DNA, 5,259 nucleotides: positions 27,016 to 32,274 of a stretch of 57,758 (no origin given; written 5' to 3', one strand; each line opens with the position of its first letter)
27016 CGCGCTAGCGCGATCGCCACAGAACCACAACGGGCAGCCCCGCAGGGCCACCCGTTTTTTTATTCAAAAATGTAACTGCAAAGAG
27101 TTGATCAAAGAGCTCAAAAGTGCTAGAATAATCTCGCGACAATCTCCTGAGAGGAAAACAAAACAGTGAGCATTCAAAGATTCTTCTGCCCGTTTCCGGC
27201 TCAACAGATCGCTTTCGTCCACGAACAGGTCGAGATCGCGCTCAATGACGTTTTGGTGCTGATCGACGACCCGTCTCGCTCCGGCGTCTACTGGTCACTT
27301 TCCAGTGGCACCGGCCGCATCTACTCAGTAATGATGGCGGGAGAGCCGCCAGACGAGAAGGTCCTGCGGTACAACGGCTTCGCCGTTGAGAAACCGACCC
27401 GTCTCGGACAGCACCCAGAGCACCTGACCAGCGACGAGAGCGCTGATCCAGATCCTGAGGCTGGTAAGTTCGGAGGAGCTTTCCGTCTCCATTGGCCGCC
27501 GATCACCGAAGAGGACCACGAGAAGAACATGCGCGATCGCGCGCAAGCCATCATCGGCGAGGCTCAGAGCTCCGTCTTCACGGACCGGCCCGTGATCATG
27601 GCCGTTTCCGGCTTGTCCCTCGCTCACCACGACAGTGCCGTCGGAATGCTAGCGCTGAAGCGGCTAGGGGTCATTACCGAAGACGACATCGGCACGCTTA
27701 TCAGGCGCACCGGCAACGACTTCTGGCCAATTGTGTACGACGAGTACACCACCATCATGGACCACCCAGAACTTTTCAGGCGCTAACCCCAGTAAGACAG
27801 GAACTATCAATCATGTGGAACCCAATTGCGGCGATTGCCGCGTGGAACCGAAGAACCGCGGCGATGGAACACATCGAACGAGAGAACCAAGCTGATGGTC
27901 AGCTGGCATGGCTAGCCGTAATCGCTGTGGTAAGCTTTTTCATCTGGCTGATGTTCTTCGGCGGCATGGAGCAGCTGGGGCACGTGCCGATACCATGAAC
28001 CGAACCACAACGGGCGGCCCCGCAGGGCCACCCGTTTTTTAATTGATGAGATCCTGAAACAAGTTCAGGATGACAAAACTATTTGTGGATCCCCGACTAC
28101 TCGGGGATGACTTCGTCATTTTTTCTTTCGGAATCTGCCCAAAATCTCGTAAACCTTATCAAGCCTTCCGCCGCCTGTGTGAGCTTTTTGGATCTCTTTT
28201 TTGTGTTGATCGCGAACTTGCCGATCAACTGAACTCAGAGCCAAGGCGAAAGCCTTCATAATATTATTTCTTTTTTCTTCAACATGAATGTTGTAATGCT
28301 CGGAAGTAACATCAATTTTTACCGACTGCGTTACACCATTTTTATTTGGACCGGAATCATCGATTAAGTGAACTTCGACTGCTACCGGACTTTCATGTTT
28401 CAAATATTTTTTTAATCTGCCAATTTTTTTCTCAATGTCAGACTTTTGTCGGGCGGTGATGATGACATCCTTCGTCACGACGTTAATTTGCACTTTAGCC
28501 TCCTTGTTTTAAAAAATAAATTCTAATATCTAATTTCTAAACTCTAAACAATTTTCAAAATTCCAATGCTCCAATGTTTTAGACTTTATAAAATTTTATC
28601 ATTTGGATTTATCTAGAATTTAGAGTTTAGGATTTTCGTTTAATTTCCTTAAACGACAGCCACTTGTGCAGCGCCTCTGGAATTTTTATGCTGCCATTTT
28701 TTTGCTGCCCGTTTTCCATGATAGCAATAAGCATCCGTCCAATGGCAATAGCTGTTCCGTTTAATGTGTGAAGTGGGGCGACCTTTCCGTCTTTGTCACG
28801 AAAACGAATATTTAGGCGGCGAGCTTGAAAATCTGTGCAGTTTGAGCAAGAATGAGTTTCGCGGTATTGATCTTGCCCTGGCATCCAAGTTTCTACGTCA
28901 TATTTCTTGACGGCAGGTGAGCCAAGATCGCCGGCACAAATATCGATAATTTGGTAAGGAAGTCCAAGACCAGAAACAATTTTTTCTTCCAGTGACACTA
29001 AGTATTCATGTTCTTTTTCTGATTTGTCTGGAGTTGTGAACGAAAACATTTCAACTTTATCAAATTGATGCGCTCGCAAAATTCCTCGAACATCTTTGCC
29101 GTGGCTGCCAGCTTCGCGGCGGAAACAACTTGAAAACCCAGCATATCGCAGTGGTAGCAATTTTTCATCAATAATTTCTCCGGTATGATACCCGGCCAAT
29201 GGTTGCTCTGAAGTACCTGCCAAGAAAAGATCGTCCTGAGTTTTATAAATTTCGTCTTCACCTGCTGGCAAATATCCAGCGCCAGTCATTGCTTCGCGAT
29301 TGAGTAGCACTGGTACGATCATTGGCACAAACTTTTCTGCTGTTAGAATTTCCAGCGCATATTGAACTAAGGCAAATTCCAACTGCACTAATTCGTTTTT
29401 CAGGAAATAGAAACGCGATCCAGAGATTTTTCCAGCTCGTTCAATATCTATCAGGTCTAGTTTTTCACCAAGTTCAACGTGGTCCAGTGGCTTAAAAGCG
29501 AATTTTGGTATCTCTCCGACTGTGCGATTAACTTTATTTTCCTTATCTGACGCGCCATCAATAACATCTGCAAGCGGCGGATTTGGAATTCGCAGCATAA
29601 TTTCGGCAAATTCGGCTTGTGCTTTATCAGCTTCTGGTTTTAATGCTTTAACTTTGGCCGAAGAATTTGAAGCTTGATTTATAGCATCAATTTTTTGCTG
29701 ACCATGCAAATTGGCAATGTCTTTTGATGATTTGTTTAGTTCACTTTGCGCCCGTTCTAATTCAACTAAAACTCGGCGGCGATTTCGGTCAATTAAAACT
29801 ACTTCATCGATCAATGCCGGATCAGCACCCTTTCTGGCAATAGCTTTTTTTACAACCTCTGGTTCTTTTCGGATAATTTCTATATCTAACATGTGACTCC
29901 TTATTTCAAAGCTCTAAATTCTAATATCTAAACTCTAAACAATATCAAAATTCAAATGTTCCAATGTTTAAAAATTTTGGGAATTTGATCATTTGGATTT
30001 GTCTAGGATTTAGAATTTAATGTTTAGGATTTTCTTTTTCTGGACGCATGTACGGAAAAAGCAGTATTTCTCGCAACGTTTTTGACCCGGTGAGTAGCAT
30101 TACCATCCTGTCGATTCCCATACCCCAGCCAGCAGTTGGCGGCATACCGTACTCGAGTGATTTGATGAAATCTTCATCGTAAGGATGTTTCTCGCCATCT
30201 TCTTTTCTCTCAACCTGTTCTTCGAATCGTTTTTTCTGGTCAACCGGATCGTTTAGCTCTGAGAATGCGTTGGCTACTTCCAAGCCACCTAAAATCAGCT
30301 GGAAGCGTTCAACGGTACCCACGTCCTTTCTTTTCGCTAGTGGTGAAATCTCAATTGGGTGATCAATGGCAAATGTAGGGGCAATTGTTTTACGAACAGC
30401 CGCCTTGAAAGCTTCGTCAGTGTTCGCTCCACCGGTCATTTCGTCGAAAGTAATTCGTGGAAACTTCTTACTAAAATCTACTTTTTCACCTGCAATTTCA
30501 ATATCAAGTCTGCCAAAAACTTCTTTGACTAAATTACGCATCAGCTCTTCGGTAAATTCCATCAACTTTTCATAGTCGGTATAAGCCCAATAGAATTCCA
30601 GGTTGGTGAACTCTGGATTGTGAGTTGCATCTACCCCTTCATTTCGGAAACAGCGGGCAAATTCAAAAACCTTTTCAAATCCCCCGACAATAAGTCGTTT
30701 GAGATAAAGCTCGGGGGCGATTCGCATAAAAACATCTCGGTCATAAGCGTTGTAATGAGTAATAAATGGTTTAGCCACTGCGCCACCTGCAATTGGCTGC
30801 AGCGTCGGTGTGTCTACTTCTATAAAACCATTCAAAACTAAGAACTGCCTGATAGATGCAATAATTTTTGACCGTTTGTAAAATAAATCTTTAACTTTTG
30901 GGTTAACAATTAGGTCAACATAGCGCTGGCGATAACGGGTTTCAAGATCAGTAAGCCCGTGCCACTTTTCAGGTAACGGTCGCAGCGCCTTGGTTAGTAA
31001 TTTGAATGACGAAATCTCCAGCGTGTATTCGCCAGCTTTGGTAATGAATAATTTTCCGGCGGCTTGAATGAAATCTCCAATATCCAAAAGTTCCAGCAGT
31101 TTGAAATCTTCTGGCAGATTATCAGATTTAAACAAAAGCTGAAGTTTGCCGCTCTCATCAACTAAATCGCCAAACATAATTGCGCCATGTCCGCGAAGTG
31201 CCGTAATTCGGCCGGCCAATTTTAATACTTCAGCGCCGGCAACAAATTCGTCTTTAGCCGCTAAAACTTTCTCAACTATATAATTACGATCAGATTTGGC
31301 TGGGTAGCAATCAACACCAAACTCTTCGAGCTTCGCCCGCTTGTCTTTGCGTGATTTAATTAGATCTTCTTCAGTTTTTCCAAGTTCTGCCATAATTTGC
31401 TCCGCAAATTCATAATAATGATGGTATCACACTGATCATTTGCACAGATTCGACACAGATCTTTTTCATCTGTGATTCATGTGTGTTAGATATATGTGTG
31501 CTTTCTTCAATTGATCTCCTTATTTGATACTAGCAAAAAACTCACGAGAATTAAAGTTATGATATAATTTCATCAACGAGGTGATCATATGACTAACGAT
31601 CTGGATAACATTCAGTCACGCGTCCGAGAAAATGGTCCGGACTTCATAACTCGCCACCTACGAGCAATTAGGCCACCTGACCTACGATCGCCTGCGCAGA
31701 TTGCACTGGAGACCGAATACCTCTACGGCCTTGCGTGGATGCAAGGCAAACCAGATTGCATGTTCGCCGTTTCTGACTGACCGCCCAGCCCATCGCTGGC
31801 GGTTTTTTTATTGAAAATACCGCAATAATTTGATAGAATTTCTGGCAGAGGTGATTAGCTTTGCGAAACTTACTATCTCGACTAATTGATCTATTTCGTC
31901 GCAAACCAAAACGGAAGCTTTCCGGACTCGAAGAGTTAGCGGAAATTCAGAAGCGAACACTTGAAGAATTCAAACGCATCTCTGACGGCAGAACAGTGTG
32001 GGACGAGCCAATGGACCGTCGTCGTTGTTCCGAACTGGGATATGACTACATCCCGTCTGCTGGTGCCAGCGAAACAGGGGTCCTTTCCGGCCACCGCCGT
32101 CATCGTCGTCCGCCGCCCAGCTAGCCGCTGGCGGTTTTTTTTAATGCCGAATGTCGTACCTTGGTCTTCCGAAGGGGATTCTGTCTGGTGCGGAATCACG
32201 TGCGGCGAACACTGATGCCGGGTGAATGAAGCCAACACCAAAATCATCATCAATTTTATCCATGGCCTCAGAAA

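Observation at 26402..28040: Largest island: two promoter units and three ORFs, with the second unit bracketed by 40-nt direct repeats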

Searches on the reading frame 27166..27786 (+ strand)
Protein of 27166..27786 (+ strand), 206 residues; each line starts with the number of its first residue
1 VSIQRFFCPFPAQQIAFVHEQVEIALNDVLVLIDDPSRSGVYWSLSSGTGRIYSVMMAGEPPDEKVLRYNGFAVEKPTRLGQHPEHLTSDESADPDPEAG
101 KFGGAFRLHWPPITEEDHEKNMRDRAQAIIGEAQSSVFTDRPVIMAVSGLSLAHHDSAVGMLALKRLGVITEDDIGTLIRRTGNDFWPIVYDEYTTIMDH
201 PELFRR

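Call 6: search_protein_families(library=pfam, proteins=[window:27166-27786:+], max_evalue=1)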
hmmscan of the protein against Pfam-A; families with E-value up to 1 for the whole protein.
window:27166-27786:+ (206 aa): 0 families

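Call 11: search_protein_families(library=ncbifam, proteins=[window:27166-27786:+], max_evalue=1)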
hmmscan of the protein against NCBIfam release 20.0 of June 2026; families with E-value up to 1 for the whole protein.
window:27166-27786:+ (206 aa): 0 families

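Call 12: search_protein_families(library=phrogs, proteins=[window:27166-27786:+], max_evalue=1)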
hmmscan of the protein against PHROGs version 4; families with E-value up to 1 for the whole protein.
window:27166-27786:+ (206 aa): 1 family
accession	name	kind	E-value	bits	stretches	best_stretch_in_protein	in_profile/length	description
phrog_18403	-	unknown function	0.037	15.4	1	129-196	9-77/94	-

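Call 13: search_protein_families(library=padloc, proteins=[window:27166-27786:+], max_evalue=1)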
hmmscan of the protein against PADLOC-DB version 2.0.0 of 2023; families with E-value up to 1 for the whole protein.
window:27166-27786:+ (206 aa): 0 families

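Call 16: find_homologous_proteins(query=window:27166-27786:+)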
Query window:27166-27786:+ (206 aa): 1 proteins with E <= 0.001 among 82 candidates.
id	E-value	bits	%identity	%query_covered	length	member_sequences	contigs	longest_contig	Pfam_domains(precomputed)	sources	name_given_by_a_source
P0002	3.8e-136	470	100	100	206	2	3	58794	-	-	-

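Call 17: find_encoding_contigs(protein=P0002, flank=10000, max_places=10)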
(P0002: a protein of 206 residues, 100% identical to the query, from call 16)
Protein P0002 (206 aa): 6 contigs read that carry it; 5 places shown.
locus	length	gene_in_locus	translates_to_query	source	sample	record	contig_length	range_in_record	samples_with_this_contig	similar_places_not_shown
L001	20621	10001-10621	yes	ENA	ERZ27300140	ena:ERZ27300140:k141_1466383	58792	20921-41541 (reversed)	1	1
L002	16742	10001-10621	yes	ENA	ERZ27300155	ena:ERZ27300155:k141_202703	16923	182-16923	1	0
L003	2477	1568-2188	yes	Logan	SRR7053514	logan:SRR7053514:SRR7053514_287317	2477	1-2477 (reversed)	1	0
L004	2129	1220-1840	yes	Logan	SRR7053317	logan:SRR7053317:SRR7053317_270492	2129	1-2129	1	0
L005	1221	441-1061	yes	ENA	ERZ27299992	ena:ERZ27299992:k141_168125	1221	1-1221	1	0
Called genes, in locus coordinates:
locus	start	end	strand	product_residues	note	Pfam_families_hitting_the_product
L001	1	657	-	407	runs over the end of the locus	PF22694:CtpB_N-like (faint), PF00595:PDZ, PF13180:PDZ_2, PF17820:PDZ_6, PF03572:Peptidase_S41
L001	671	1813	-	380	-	PF05257:CHAP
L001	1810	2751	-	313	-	PF18075:FtsX_ECD, PF02687:FtsX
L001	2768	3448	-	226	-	PF07693:KAP_NTPase (faint), PF00931:NB-ARC (faint), PF00005:ABC_tran, PF13401:AAA_22 (weak), PF13304:AAA_21 (faint)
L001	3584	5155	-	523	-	PF01676:Metalloenzyme, PF06415:iPGM_N, PF01663:Phosphodiest (weak)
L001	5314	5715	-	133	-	PF00583:Acetyltransf_1, PF13673:Acetyltransf_10, PF13508:Acetyltransf_7, PF08445:FR47 (weak)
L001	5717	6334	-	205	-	PF01327:Pep_deformylase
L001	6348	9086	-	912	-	PF07517:SecA_DEAD, PF01043:SecA_PP_bind, PF21090:P-loop_SecA, PF07516:SecA_SW, PF02810:SEC-C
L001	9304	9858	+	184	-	-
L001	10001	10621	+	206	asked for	-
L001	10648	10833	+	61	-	-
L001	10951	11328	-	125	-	PF02482:Ribosomal_S30AE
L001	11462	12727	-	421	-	PF02403:Seryl_tRNA_N, PF00587:tRNA-synt_2b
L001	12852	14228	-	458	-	PF01336:tRNA_anti-codon, PF00152:tRNA-synt_2, PF01409:tRNA-synt_2d (faint)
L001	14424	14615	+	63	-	-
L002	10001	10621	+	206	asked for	-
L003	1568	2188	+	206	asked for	-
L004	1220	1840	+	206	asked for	-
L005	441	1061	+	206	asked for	-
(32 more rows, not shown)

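Call 21: search_solved_structures(query=window:27166-27786:+, max_evalue=10)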
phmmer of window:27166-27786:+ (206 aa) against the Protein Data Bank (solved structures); distinct sequences matched with E-value up to 10: 0.

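Call 39: predict_structure(alignment_id=A1)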
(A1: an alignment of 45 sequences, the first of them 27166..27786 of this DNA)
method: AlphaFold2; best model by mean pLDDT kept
length: 206 residues; sequences in the alignment: 45
mean_pLDDT: 86.1   pTM: 0.82
mean pLDDT of the five models: 86.1, 86.0, 85.9, 85.8, 85.4
residues with pLDDT >= 90: 143; 70-90: 23; 50-70: 24; < 50: 16
segments of 3 or more residues with pLDDT < 50: 1-5, 126-136
pLDDT, mean of each block of 10 residues (from residue 1): 53 87 96 95 96 97 97 98 97 95 93 64 49 50 95 95 91 94 95 91 74
secondary structure, 60 per line:
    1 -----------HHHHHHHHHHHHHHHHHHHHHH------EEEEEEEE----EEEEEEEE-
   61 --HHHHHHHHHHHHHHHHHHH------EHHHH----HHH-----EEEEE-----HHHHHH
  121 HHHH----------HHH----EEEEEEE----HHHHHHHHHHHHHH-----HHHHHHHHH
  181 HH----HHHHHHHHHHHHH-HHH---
elements in order: H12-33 E40-47 E52-59 H63-81 H89-92 E105-109 H115-124 E142-148 H153-166 H172-182 H187-199
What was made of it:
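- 27166..27786 (+): ORF B, 206 aa, GTG start. It belongs to an undescribed ~160-aa family and carries a ~30-aa insertion (residues ~112-142). The predicted fold is DUF336/GlcG-like. The model has pLDDT 86 and pTM 0.82 (call 39).
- On DUF336/GlcG-like (PF03928), ORF B: The model is confident (pLDDT 86, call 39).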

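Call 52: fold_search(model_id=the predicted structure, library=pdb)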
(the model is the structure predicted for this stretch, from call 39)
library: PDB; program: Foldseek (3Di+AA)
matches with E <= 10: 387; with E <= 0.001: 0
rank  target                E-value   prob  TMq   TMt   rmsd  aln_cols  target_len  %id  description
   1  2a2l_C                2.5e-03  1.00  0.37  0.49   7.4       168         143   14  Crystal structure of Klebsiella pneumoniae protein ORFY, Pfam DUF336 (released 2005-06-28)
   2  2a2l_A                2.6e-03  1.00  0.37  0.49   7.2       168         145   15  Crystal structure of Klebsiella pneumoniae protein ORFY, Pfam DUF336 (released 2005-06-28)
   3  5cx7_E                3.5e-03  1.00  0.40  0.56   6.6       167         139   13  Crystal Structure of PduOC:Heme Complex (released 2016-06-29)
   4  9jth_A                4.4e-03  1.00  0.38  0.53   6.8       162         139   12  Crystal structure of NahX from Pseudomonas sp. MC1 (released 2025-10-08)
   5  3fpw                  4.7e-03  0.99  0.30  0.40  14.7       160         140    8  Crystal Structure of HbpS with bound iron (released 2009-01-20)
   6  4nkp_B                5.9e-03  0.99  0.35  0.47   7.2       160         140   13  Crystal structure of a putative extracellular heme-binding protein (DESPIG_02683) from Desulfovibrio piger ATCC 29098  (released 2013-12-11)
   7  6bws_D                7.0e-03  1.00  0.40  0.58   6.2       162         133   14  Crystal structure of Efga from Methylobacterium extorquens (released 2019-01-16)
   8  6bws_B                8.8e-03  0.99  0.36  0.50   6.2       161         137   12  Crystal structure of Efga from Methylobacterium extorquens (released 2019-01-16)
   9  9jth_C                9.3e-03  0.99  0.35  0.50  15.7       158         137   11  Crystal structure of NahX from Pseudomonas sp. MC1 (released 2025-10-08)
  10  4nkp_C                9.3e-03  0.97  0.29  0.38  14.2       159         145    9  Crystal structure of a putative extracellular heme-binding protein (DESPIG_02683) from Desulfovibrio piger ATCC 29098  (released 2013-12-11)
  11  5cx7_A                9.9e-03  1.00  0.41  0.58   5.3       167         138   13  Crystal Structure of PduOC:Heme Complex (released 2016-06-29)
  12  6bws_A                9.9e-03  1.00  0.39  0.56   5.5       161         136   11  Crystal structure of Efga from Methylobacterium extorquens (released 2019-01-16)
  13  9jth_D                1.0e-02  1.00  0.37  0.53   6.8       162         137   12  Crystal structure of NahX from Pseudomonas sp. MC1 (released 2025-10-08)
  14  4bmw                  1.1e-02  0.99  0.37  0.48   7.4       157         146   11  Crystal structure of the Streptomyces reticuli HbpS E78D, E81D double mutant (released 2013-09-25)
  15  4nkp_D                1.2e-02  0.98  0.34  0.47   7.2       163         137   13  Crystal structure of a putative extracellular heme-binding protein (DESPIG_02683) from Desulfovibrio piger ATCC 29098  (released 2013-12-11)
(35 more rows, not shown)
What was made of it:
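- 27166..27786 (+): The top 20 PDB fold matches are all DUF336-type proteins (call 52).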

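Call 53: search_solved_structures(query=A1, max_evalue=10, show_alignments=2)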
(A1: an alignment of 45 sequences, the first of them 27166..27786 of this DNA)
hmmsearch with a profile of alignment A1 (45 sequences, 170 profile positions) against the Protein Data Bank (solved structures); distinct sequences matched with E-value up to 10: 1.
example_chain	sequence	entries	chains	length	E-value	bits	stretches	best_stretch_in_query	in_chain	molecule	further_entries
12td_A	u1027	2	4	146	1.1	12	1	36-83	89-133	De novo designed salen-binding enzyme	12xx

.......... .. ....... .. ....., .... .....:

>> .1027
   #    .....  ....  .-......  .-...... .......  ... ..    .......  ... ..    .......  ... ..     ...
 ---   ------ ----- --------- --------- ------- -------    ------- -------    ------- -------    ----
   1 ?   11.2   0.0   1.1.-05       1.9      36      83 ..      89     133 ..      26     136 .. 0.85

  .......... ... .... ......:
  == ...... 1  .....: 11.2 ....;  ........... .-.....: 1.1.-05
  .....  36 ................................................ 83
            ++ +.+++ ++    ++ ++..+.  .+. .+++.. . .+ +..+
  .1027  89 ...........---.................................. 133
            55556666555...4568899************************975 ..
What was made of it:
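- On DUF336/GlcG-like (PF03928), ORF B: A profile search of PDB sequences found no DUF336 chain (call 53).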

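Call 55: search_protein_families(library=pfam, alignment_id=A1, max_evalue=10)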
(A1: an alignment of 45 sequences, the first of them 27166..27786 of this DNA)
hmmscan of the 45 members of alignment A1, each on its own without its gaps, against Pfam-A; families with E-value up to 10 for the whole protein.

A. member 1, window:27166-27786:+ (206 aa): 0 families

B. families by the number of members that match (of 45 scanned): 10 families
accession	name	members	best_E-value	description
PF17327.7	AHL_synthase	1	0.036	Acyl homoserine lactone synthase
PF21287.3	Kazal_CFAI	1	0.05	Complement factor I, KAZAL domain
PF12328.13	Rpp20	1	0.17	Rpp20 subunit of nuclear RNase MRP and P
PF13873.12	Myb_DNA-bind_5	1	0.18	Myb/SANT-like DNA-binding domain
PF04266.20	ASCH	1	0.19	ASCH domain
PF11247.13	Phage_T7_55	1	0.22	Bacteriophage T7, gene 5.5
PF02073.20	Peptidase_M29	1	0.22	Thermophilic metalloprotease (M29)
PF23913.1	DUF7255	1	0.22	Family of unknown function (DUF7255)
PF03280.19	Lipase_chap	1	0.26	Proteobacterial lipase chaperone protein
PF15978.11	TnsD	1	0.35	Tn7-like transposition protein D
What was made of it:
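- On DUF336/GlcG-like (PF03928), ORF B: None of the 45 B-family members has a Pfam hit to it, even at E up to 10 (call 55).
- Closest known: DUF336 / GlcG / HbpS / PduO-C / EfgA family. Different: There is no detectable sequence-profile similarity (calls 53, 55).
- Neither a profile search of PDB sequences nor Pfam supports it at the sequence level (calls 53, 55).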

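Call 83: search_dna_similar(query=window:27166-27786:+, collection=phages, mode=protein, max_evalue=0.01, max_rows=10)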
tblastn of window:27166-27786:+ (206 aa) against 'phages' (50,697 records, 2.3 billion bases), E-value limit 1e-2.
No match.

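Call 84: search_dna_similar(query=window:27166-27786:+, collection=plasmids, mode=protein, max_evalue=0.01, max_rows=10)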
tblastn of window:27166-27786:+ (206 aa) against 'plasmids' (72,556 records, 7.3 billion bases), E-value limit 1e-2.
No match.

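Call 87: find_related_loci(query=A6, collection=viral_contigs, flank=4000)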
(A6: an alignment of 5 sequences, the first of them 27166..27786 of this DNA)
Query A6 (206 aa) in viral_contigs; peptide patterns used: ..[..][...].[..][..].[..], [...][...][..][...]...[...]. (x = any residue, [..] = any of these).
54 stretches matched a pattern, but none encodes a relative of the query by tblastn (E <= 1e-3).

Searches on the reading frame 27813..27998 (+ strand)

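Call 6: search_protein_families(library=pfam, proteins=[window:27813-27998:+], max_evalue=1)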
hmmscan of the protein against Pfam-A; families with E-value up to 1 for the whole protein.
window:27813-27998:+ (61 aa): 0 families

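Call 11: search_protein_families(library=ncbifam, proteins=[window:27813-27998:+], max_evalue=1)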
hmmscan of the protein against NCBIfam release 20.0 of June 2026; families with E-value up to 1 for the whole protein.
window:27813-27998:+ (61 aa): 1 family
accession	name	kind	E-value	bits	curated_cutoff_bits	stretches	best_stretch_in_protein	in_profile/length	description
NF002735.0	PRK02655.1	equivalog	0.29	11.2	73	1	34-50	6-22/38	photosystem II reaction center protein I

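Call 12: search_protein_families(library=phrogs, proteins=[window:27813-27998:+], max_evalue=1)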
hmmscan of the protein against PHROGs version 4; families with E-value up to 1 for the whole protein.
window:27813-27998:+ (61 aa): 2 families
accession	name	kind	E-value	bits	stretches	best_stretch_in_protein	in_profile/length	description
phrog_17929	-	unknown function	0.058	14.5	1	12-50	25-63/66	-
phrog_2330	-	unknown function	0.25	12.7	1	29-49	59-79/122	unknown function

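Call 13: search_protein_families(library=padloc, proteins=[window:27813-27998:+], max_evalue=1)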
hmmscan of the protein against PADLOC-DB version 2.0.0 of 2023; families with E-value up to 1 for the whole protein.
window:27813-27998:+ (61 aa): 0 families

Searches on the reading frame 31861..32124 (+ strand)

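Call 103: search_protein_families(library=pfam, proteins=[window:31861-32124:+], max_evalue=0.1)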
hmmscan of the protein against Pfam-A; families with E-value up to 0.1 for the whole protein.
window:31861-32124:+ (87 aa): 1 family
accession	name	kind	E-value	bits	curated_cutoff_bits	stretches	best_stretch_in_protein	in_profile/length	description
PF12845.12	TBD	-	0.079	13.2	27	0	17-43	15-41/56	TBD domain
